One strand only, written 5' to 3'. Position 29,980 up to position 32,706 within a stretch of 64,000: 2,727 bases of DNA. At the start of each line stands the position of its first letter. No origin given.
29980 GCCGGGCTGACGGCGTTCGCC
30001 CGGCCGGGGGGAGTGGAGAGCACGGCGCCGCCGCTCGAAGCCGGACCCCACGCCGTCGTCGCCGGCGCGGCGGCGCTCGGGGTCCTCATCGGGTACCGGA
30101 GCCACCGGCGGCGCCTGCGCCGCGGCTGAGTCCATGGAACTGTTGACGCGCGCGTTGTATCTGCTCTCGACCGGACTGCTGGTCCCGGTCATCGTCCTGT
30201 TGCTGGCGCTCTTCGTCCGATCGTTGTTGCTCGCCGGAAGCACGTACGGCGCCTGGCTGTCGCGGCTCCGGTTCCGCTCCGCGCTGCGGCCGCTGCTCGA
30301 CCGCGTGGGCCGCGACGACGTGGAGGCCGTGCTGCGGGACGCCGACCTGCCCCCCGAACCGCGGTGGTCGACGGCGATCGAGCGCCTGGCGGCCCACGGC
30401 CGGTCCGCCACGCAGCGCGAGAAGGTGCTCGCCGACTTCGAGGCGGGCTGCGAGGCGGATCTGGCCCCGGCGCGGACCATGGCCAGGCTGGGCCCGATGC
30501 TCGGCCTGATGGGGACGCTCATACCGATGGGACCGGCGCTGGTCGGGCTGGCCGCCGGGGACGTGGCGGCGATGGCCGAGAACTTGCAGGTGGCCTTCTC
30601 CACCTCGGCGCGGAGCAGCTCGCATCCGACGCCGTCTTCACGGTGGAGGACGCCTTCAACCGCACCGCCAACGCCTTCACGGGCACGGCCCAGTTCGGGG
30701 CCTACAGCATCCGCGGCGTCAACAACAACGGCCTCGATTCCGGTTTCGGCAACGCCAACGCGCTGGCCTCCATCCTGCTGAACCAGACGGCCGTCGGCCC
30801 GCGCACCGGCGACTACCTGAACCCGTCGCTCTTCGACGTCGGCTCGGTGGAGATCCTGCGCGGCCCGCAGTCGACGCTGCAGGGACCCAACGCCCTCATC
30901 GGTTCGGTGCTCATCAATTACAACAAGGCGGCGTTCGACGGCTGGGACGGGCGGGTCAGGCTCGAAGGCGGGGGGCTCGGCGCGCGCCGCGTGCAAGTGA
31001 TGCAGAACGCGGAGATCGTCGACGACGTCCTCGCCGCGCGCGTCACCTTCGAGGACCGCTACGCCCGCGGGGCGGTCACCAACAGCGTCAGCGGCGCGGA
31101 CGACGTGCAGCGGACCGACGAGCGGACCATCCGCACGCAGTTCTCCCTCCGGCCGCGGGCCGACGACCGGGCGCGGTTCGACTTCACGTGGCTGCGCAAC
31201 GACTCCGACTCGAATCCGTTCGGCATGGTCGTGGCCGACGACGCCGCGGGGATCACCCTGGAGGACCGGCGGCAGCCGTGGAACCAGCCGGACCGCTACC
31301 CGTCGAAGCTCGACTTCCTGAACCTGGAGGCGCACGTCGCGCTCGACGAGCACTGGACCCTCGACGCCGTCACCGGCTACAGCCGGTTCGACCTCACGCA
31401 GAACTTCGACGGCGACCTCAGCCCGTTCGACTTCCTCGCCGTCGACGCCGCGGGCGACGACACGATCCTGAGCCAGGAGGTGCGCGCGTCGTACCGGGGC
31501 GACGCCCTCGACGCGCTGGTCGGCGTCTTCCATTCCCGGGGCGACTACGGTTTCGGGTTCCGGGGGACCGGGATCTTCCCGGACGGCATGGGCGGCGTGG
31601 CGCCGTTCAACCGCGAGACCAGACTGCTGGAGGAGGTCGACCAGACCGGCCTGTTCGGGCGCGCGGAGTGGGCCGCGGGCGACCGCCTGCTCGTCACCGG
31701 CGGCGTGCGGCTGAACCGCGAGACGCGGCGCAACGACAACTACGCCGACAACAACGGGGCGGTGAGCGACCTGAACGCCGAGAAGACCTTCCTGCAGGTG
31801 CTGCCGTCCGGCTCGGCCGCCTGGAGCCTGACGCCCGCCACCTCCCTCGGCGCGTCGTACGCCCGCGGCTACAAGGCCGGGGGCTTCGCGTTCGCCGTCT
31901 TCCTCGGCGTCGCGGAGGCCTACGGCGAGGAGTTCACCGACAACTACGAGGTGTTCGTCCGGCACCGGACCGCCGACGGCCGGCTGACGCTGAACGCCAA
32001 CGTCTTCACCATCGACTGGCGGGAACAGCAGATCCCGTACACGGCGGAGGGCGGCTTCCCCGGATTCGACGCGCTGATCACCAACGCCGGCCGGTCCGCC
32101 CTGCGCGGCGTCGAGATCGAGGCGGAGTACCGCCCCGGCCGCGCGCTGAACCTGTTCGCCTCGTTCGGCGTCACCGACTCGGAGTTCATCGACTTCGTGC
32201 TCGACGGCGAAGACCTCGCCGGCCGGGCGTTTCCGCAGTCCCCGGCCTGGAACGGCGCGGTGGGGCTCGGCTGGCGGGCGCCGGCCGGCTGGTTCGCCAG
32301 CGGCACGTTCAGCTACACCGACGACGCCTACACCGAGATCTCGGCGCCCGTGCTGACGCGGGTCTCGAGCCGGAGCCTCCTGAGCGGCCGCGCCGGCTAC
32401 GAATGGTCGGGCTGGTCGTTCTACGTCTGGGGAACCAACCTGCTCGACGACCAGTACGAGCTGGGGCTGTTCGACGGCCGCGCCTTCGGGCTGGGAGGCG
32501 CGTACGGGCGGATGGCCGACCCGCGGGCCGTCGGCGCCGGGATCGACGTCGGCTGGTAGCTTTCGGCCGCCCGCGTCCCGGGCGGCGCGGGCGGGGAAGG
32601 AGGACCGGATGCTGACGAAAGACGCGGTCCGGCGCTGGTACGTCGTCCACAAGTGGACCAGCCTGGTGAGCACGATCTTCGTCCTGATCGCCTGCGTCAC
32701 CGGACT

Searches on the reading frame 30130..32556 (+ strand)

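Call 66: search_protein_families(library=pfam, proteins=[window:30130-32556:+], max_evalue=0.00001)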
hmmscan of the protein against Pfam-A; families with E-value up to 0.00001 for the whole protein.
window:30130-32556:+ (809 aa): 2 families
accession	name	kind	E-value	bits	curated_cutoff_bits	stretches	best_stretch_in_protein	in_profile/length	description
PF00593.30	TonB_dep_Rec_b-barrel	-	1.1e-32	114.9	27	1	343-771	10-436/436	TonB dependent receptor-like, beta-barrel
PF07715.20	Plug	-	1.8e-07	32.1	23.9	1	159-258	12-106/107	TonB-dependent Receptor Plug Domain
